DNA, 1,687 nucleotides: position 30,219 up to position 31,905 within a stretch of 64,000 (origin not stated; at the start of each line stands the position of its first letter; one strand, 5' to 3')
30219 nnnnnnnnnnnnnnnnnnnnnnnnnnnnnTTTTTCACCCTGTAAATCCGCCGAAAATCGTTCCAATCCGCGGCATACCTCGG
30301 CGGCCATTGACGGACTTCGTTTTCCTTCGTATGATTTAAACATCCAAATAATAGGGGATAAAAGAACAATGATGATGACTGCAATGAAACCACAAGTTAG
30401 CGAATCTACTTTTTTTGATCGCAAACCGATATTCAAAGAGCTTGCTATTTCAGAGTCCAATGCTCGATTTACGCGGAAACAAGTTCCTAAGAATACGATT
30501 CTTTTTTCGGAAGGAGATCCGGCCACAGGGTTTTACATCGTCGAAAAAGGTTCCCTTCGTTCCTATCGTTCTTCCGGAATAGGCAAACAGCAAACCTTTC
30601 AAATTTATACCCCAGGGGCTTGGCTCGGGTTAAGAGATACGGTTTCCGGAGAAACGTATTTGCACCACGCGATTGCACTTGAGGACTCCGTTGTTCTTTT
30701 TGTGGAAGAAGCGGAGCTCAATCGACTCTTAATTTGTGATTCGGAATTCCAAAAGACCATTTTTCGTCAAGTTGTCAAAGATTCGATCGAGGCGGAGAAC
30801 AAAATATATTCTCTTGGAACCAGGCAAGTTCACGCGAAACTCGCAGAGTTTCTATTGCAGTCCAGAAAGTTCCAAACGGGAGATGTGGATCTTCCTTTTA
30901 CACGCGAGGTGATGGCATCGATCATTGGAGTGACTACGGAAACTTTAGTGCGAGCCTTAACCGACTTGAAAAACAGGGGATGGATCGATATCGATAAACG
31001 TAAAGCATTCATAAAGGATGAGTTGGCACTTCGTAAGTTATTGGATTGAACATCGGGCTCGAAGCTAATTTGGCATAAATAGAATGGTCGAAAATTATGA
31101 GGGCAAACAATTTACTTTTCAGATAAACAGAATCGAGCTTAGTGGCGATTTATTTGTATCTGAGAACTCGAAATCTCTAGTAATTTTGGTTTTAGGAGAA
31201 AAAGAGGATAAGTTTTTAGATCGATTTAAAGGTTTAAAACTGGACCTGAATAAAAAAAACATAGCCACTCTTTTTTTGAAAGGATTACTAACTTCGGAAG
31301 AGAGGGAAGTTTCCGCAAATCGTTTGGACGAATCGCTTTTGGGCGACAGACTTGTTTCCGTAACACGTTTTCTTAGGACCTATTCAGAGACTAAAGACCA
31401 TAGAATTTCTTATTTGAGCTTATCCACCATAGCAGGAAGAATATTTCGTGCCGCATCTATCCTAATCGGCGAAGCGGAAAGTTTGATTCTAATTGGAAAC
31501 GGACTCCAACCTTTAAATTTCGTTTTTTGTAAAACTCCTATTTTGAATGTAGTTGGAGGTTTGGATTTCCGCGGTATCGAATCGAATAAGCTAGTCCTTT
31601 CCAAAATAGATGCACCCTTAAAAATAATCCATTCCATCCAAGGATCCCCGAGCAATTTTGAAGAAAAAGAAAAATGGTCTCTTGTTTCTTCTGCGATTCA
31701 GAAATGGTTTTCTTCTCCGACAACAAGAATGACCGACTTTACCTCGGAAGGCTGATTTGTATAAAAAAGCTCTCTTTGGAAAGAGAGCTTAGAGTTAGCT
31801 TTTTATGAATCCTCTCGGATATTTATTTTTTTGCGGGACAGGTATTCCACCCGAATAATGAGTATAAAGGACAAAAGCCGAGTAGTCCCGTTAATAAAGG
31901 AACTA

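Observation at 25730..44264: Approximately 18-kb microaerobic/dormancy-like island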

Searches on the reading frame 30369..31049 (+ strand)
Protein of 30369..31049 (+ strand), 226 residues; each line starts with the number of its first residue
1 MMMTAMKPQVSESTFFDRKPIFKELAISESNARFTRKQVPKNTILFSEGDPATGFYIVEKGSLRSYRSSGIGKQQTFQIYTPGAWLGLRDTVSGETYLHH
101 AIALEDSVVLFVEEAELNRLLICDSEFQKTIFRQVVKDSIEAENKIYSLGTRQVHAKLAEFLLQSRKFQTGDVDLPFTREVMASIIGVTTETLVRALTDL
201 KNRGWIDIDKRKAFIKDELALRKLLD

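Call 3: search_protein_families(library=pfam, proteins=[window:30369-31049:+])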
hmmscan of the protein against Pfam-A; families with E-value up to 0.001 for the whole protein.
window:30369-31049:+ (226 aa): 2 families
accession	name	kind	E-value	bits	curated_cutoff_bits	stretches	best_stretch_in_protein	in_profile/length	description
PF00027.35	cNMP_binding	-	4.1e-20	72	27.5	1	37-121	2-86/89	Cyclic nucleotide-binding domain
PF13545.12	HTH_Crp_2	-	1e-15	57.9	27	1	157-224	2-70/70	Crp-like helix-turn-helix domain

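Call 22: search_protein_families(library=ncbifam, proteins=[window:30369-31049:+], max_evalue=0.00001)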
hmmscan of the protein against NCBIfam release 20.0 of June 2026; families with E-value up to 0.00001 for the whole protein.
window:30369-31049:+ (226 aa): 8 families
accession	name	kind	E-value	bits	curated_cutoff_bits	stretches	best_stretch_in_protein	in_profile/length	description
NF006901.0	PRK09392.1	equivalog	3.9e-21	75.5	211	1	37-224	33-220/236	transcriptional activator FtrB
NF050806.1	TransRegFixKCaul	equivalog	2.2e-20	72.8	300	1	41-225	30-214/215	transcriptional regulator FixK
TIGR03697.1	NtcA_cyano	equivalog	2.4e-15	56.8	244.95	1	43-223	3-190/193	global nitrogen regulator NtcA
NF008365.0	PRK11161.1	subfamily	2.6e-13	49.8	228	1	36-224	49-242/250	fumarate/nitrate reduction transcriptional regulator Fnr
NF050815.1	TransActFtrBCaul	equivalog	2.5e-10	40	300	1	37-224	35-222/251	transcriptional activator FtrB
NF045989.1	TransRegFnrLRhodb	equivalog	1.7e-08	34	300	1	162-217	171-227/245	transcriptional regulator FnrL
NF010499.0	PRK13918.1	equivalog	1.9e-06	27.5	274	1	43-224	22-200/205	CRP/FNR family transcriptional regulator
NF041163.2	encap_f2b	equivalog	3.5e-06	26.4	400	1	27-141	88-202/450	family 2B encapsulin nanocompartment shell protein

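Call 75: find_homologous_proteins(query=window:30369-31049:+, max_evalue=1e-20)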
Query window:30369-31049:+ (226 aa): 17 proteins with E <= 1e-20 among 459 candidates.
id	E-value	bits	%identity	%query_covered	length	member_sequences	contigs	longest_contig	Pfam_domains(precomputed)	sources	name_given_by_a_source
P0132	2.1e-142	490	100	100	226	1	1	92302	PF13545.13,PF00027.36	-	-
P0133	4.0e-92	326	67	100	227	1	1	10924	PF13545.13,PF00027.36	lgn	-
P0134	3.6e-88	313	67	100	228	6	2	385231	PF13545.13,PF00027.36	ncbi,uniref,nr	ncbi:Crp/Fnr family transcriptional regulator [Leptospira wolffii]|uniref:Crp/Fnr family transcripti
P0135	2.6e-86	307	67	100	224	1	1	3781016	PF13545.13,PF00027.36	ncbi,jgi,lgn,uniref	ncbi:Crp/Fnr family transcriptional regulator [Leptospira sp. 'Mane']|uniref:Crp/Fnr family transcri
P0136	6.1e-84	299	64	99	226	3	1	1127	PF13545.13,PF00027.36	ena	-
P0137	1.2e-83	298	62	99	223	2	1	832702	PF13545.13,PF00027.36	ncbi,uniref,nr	ncbi:Crp/Fnr family transcriptional regulator [Leptospira semungkisensis]|uniref:Crp/Fnr family tran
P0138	6.8e-83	296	68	85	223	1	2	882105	PF13545.13,PF00027.36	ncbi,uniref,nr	ncbi:Crp/Fnr family transcriptional regulator [Leptospira langatensis]|uniref:Crp/Fnr family transcr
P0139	4.2e-78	280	64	91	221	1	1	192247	PF13545.13,PF00027.36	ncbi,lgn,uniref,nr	ncbi:Crp/Fnr family transcriptional regulator [Leptospira sarikeiensis]|uniref:Crp/Fnr family transc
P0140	2.0e-77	278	60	100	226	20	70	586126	PF13545.13,PF00027.36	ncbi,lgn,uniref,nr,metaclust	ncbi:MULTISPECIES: Crp/Fnr family transcriptional regulator [unclassified Leptospira]|uniref:Crp/Fnr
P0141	1.5e-61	226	57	82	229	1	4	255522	PF13545.13,PF00027.36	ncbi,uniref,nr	ncbi:Crp/Fnr family transcriptional regulator [Leptospira gomenensis]|uniref:Crp/Fnr family transcri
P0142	3.9e-61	224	50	99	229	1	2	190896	PF13545.13,PF00027.36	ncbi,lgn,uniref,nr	ncbi:Crp/Fnr family transcriptional regulator [Leptospira ellisii]|uniref:Crp/Fnr family transcripti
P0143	2.0e-60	222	55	84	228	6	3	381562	PF13545.13,PF00027.36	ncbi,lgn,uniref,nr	ncbi:Crp/Fnr family transcriptional regulator [Leptospira yasudae]|uniref:Crp/Fnr family transcripti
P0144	6.4e-60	220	56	84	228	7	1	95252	PF13545.13,PF00027.36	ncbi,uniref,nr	ncbi:Crp/Fnr family transcriptional regulator [Leptospira sp. 201903071]|uniref:Crp/Fnr family trans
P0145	5.6e-57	211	49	100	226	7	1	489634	PF13545.13,PF00027.36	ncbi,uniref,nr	ncbi:Crp/Fnr family transcriptional regulator [Leptospira kmetyi]|uniref:Crp/Fnr family transcriptio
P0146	1.1e-50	190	43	100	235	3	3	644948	PF13545.13,PF00027.36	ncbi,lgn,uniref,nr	ncbi:cyclic nucleotide-binding domain protein [Leptospira broomii serovar Hurstbridge str. 5399]|uni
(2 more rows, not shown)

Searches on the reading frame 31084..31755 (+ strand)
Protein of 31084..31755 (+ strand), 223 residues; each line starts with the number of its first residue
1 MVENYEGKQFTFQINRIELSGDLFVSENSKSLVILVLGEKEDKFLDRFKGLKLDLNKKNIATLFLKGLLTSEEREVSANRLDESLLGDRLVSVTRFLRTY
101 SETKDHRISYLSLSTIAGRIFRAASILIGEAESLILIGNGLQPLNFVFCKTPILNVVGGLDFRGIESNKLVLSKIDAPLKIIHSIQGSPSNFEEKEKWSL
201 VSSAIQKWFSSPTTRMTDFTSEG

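Call 3: search_protein_families(library=pfam, proteins=[window:31084-31755:+])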
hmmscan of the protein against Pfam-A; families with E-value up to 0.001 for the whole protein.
window:31084-31755:+ (223 aa): 0 families

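Call 21: search_protein_families(library=pfam, proteins=[window:31084-31755:+], max_evalue=10)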
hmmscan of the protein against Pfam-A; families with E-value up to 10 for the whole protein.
window:31084-31755:+ (223 aa): 0 families

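Call 22: search_protein_families(library=ncbifam, proteins=[window:31084-31755:+], max_evalue=0.00001)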
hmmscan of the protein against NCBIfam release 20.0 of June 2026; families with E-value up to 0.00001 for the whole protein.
window:31084-31755:+ (223 aa): 0 families

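Call 24: find_homologous_proteins(query=window:31084-31755:+)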
Query window:31084-31755:+ (223 aa): 11 proteins with E <= 0.001 among 434 candidates.
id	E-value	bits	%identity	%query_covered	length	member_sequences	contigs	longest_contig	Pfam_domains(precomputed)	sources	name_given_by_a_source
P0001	1.9e-137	474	100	100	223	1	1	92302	-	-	-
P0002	5.4e-71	257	58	93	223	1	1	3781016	-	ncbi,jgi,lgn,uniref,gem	ncbi:dienelactone hydrolase [Leptospira sp. 'Mane']|uniref:dienelactone hydrolase n=1 Tax=Leptospira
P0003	6.3e-71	256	61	93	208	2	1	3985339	-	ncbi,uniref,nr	ncbi:hypothetical protein LPTSP3_g15860 [Leptospira kobayashii]|uniref:Dienelactone hydrolase n=1 Ta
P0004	3.3e-67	244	54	96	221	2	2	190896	-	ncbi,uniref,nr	ncbi:dienelactone hydrolase [Leptospira ellisii]|uniref:Dienelactone hydrolase n=1 Tax=Leptospira el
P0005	1.4e-65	239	54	97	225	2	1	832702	-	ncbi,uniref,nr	ncbi:dienelactone hydrolase [Leptospira semungkisensis]|uniref:Dienelactone hydrolase n=2 Tax=Leptos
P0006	6.0e-57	211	50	94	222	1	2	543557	-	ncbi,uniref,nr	ncbi:dienelactone hydrolase [Leptospira hartskeerlii]|uniref:Dienelactone hydrolase n=1 Tax=Leptospi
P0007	2.9e-56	209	50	93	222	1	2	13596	-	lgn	-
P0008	1.7e-55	206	48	94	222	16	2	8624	-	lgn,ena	-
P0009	5.8e-52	194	46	94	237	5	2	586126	-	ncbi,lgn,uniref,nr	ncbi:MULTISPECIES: dienelactone hydrolase [unclassified Leptospira]|uniref:dienelactone hydrolase n=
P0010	3.6e-50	189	51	84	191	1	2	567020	-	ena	-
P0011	3.8e-50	189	50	85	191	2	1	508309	-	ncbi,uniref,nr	ncbi:dienelactone hydrolase [Leptospira johnsonii]|uniref:Dienelactone hydrolase n=1 Tax=Leptospira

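Call 25: find_encoding_contigs(protein=P0003, flank=10000, max_places=2)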
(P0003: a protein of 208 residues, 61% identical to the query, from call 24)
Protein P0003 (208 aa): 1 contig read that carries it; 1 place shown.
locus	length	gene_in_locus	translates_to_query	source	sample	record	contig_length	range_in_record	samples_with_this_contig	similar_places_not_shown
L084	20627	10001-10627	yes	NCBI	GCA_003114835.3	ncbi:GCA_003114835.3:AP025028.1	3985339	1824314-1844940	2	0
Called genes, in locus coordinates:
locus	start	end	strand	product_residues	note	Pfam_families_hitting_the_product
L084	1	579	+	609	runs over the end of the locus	PF12256:TcdB_toxin_midN (faint), PF13517:FG-GAP_3 (weak), PF01839:FG-GAP (weak), PF13517:FG-GAP_3 (weak), PF01839:FG-GAP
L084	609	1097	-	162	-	-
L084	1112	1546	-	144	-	PF21342:SoxA-TsdA_cyt-c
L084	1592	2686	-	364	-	PF00149:Metallophos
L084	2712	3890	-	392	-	PF00034:Cytochrom_C (faint), PF03150:CCP_MauG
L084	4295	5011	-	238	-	PF00011:HSP20, PF17886:ArsA_HSP20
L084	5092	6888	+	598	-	PF13188:PAS_8 (faint), PF00989:PAS, PF08448:PAS_4, PF08447:PAS_3, PF13426:PAS_9, PF06580:His_kinase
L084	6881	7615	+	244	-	PF00072:Response_reg, PF04397:LytTR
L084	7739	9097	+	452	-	PF00753:Lactamase_B, PF23023:Anti-Pycsar_Apyc1 (faint), PF12706:Lactamase_B_2 (weak), PF16661:Lactamase_B_6, PF10996:Beta-Casp, PF07521:RMMBL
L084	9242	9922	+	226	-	PF00027:cNMP_binding, PF13545:HTH_Crp_2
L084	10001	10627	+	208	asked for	-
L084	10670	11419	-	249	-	PF13386:DsbD_2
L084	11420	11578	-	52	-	PF03597:FixS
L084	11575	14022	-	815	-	PF12156:ATPase-cat_bd, PF00403:HMA, PF00122:E1-E2_ATPase, PF00702:Hydrolase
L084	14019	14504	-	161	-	PF05751:FixH, PF13115:YtkA (faint)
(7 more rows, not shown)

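Call 26: find_encoding_contigs(protein=P0002, flank=10000, max_places=2)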
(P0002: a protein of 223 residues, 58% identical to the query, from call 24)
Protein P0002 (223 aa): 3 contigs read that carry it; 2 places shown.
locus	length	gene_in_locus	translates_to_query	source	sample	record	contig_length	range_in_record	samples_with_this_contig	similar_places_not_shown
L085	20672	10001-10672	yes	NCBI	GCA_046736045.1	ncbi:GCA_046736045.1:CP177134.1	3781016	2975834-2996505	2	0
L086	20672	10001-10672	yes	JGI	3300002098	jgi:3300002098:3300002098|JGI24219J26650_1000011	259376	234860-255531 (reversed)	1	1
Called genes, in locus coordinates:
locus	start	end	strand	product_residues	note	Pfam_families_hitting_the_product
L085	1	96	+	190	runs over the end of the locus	PF03358:FMN_red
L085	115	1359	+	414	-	PF00083:Sugar_tr, PF07690:MFS_1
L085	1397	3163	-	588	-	PF02203:TarH (weak), PF12729:4HB_MCP_1, PF00672:HAMP, PF18947:HAMP_2, PF00015:MCPsignal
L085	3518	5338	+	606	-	PF13517:FG-GAP_3 (weak), PF01839:FG-GAP, PF13517:FG-GAP_3 (weak), PF01839:FG-GAP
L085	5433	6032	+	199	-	PF00027:cNMP_binding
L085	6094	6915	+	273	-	PF01925:TauE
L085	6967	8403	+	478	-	PF13188:PAS_8 (faint), PF00989:PAS, PF08448:PAS_4, PF13426:PAS_9, PF08447:PAS_3, PF06580:His_kinase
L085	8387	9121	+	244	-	PF00072:Response_reg, PF04397:LytTR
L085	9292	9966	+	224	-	PF00027:cNMP_binding, PF13545:HTH_Crp_2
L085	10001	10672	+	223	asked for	-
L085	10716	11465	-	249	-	PF13386:DsbD_2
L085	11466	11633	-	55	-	PF03597:FixS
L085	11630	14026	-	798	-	PF12156:ATPase-cat_bd, PF00403:HMA, PF00122:E1-E2_ATPase, PF00702:Hydrolase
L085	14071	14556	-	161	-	PF05751:FixH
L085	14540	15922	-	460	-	PF12801:Fer4_5, PF12838:Fer4_7 (faint), PF13484:Fer4_16 (faint), PF13534:Fer4_17 (faint), PF13183:Fer4_8 (faint), PF13746:Fer4_18, PF11614:FixG_C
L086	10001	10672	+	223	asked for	-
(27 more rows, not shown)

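Call 27: find_encoding_contigs(protein=P0004, flank=10000, max_places=2)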
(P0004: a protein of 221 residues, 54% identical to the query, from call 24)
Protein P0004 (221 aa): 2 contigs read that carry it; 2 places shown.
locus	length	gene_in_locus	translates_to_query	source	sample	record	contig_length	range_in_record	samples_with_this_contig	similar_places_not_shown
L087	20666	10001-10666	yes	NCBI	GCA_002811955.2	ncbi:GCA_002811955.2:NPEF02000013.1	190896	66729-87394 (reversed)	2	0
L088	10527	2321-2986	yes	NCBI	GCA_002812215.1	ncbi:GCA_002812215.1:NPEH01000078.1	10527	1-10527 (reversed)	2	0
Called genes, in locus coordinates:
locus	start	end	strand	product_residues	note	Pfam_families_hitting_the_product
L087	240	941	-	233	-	PF00440:TetR_N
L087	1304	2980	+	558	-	PF02366:PMT, PF13231:PMT_2 (weak)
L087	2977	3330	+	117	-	PF27903:Lepto_8Cys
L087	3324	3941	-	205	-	PF01464:SLT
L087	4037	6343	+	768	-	PF00512:HisKA, PF02518:HATPase_c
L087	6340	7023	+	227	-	-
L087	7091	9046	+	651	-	PF13188:PAS_8 (faint), PF00989:PAS, PF08447:PAS_3, PF08448:PAS_4, PF13426:PAS_9, PF06580:His_kinase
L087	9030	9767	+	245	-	PF00072:Response_reg, PF04397:LytTR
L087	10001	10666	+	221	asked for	-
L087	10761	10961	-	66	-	PF11127:YgaP-like_TM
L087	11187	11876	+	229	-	PF00027:cNMP_binding, PF13545:HTH_Crp_2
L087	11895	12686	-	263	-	-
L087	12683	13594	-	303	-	-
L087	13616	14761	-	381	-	PF01553:Acyltransferase (weak)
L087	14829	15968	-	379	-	PF01168:Ala_racemase_N, PF00842:Ala_racemase_C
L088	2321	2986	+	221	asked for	-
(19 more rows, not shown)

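Call 38: find_related_loci(query=A1, collection=genome_contigs, flank=10000)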
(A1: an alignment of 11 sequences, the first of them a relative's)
Query A1 (223 aa) in genome_contigs; peptide patterns used: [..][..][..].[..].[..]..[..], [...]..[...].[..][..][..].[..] (x = any residue, [..] = any of these).
30 stretches matched a pattern; 5 encode a relative of the query (tblastn E <= 1e-3); 5 distinct loci.
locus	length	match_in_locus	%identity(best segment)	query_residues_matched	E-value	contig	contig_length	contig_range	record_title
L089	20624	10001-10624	58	13-220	9e-78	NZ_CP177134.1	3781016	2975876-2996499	Leptospira sp. 'Mane' chromosome 1, complete sequence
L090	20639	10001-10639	54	8-220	2e-74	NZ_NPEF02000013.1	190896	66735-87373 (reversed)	Leptospira ellisii strain ATI7-C-A5 contig_0013, whole genome shotgun sequence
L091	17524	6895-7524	48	11-220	5e-62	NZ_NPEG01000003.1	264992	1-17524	Leptospira haakeii strain ATI7-C-A4 contig_3, whole genome shotgun sequence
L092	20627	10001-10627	49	12-220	8e-61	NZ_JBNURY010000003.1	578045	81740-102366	Leptospira sp. SA-E8 NODE_3_length_578045_cov_30.452133_pilon, whole genome shotgun sequence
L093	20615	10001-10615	50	11-215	2e-60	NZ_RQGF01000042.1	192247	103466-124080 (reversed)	Leptospira sarikeiensis strain 201702455 contig_0009, whole genome shotgun sequence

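Call 51: predict_structure(alignment_id=A1)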
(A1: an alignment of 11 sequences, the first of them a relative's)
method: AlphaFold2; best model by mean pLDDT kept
length: 223 residues; sequences in the alignment: 11
mean_pLDDT: 84.8   pTM: 0.87
mean pLDDT of the five models: 84.8, 84.7, 84.1, 82.4, 82.1
residues with pLDDT >= 90: 111; 70-90: 87; 50-70: 19; < 50: 6
segments of 3 or more residues with pLDDT < 50: 1-3, 221-223
pLDDT, mean of each block of 10 residues (from residue 1): 61 76 91 94 92 94 92 67 86 92 94 93 89 92 76 89 86 89 79 81 91 74 41
secondary structure, 60 per line:
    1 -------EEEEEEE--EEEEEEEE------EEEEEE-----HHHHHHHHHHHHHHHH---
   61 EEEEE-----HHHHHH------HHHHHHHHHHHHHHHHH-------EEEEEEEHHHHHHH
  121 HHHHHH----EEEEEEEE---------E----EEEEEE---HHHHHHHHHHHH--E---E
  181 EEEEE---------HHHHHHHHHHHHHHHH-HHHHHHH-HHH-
elements in order: E8-14 E17-24 E31-36 H42-57 E61-65 H71-76 H83-99 E107-113 H114-126 E131-138 E153-158 H162-173 E180-185 H195-210 H212-218

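Call 55: fold_search(model_id=the predicted structure, library=pdb)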
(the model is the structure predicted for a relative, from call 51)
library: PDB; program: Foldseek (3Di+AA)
matches with E <= 10: 1876; with E <= 0.001: 747
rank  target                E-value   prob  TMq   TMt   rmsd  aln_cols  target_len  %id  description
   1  2o2g                  8.3e-15  1.00  0.78  0.81   2.8       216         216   25  Crystal structure of Dienelactone hydrolase (YP_324580.1) from Anabaena variabilis ATCC 29413 at 1.92 A resolution (released 2006-12-19)
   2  4ao7                  7.1e-09  1.00  0.64  0.64   5.1       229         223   11  Zinc bound structure of a novel cold-adapted esterase from an Arctic intertidal metagenomic library (released 2012-08-08)
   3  4ao6                  9.2e-09  1.00  0.61  0.61   5.0       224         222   13  Native structure of a novel cold-adapted esterase from an Arctic intertidal metagenomic library (released 2012-08-08)
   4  9bld_A                1.0e-08  1.00  0.62  0.60   5.7       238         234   15  crystal structure of thermostable dienelactone hydrolase (released 2025-05-14)
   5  9bld_C                1.1e-08  1.00  0.62  0.60   5.7       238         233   15  crystal structure of thermostable dienelactone hydrolase (released 2025-05-14)
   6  4ao8                  1.1e-08  1.00  0.54  0.52   5.4       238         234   13  PEG-bound complex of a novel cold-adapted esterase from an Arctic intertidal metagenomic library (released 2012-08-08)
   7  9jqw_A                1.6e-08  1.00  0.64  0.58   5.4       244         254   14  The Crystal Structure of LCC6-Active from Biortus (released 2024-11-06)
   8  7ozm                  1.8e-08  1.00  0.63  0.52   7.0       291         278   14  Crystal Structure of mtbMGL K74A (Closed Cap Conformation) (released 2021-09-15)
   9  3mve_A                2.3e-08  1.00  0.61  0.37   4.8       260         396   12  Crystal structure of a novel pyruvate decarboxylase (released 2011-05-18)
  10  7v8w                  2.8e-08  1.00  0.67  0.60   4.8       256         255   14  Crystal structure of PsEst3 S128A variant complexed with malonate (released 2022-08-31)
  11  7v8x                  3.0e-08  1.00  0.63  0.57   4.9       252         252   17  Crystal structure of PsEst3 complexed with Phenylmethylsulfonyl fluoride (PMSF) (released 2022-08-31)
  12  3our_A                3.4e-08  1.00  0.63  0.38   5.5       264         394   13  Crystal structure of complex between EIIA and a novel pyruvate decarboxylase (released 2011-06-01)
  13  3mve_B                3.4e-08  1.00  0.61  0.37   5.8       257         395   12  Crystal structure of a novel pyruvate decarboxylase (released 2011-05-18)
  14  7v8v                  3.6e-08  1.00  0.62  0.56   5.1       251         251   17  Crystal structure of PsEst3 S128A mutant (released 2022-08-31)
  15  9ble_C                3.8e-08  1.00  0.61  0.58   5.7       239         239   14  Crystal structure of thermostable dienelactone hydrolase. Monoclinic space group. (released 2025-05-14)
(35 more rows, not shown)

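Call 56: search_solved_structures(query=A1, max_evalue=1, show_alignments=2)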
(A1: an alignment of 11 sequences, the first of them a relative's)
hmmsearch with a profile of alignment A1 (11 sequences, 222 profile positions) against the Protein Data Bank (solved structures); distinct sequences matched with E-value up to 1: 2.
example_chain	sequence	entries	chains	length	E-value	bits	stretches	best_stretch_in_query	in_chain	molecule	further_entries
2o2g_A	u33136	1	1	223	3.5e-24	88.7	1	7-210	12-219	Dienelactone hydrolase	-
5bpt_A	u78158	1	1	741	0.66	12.6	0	65-114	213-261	MGC81278 protein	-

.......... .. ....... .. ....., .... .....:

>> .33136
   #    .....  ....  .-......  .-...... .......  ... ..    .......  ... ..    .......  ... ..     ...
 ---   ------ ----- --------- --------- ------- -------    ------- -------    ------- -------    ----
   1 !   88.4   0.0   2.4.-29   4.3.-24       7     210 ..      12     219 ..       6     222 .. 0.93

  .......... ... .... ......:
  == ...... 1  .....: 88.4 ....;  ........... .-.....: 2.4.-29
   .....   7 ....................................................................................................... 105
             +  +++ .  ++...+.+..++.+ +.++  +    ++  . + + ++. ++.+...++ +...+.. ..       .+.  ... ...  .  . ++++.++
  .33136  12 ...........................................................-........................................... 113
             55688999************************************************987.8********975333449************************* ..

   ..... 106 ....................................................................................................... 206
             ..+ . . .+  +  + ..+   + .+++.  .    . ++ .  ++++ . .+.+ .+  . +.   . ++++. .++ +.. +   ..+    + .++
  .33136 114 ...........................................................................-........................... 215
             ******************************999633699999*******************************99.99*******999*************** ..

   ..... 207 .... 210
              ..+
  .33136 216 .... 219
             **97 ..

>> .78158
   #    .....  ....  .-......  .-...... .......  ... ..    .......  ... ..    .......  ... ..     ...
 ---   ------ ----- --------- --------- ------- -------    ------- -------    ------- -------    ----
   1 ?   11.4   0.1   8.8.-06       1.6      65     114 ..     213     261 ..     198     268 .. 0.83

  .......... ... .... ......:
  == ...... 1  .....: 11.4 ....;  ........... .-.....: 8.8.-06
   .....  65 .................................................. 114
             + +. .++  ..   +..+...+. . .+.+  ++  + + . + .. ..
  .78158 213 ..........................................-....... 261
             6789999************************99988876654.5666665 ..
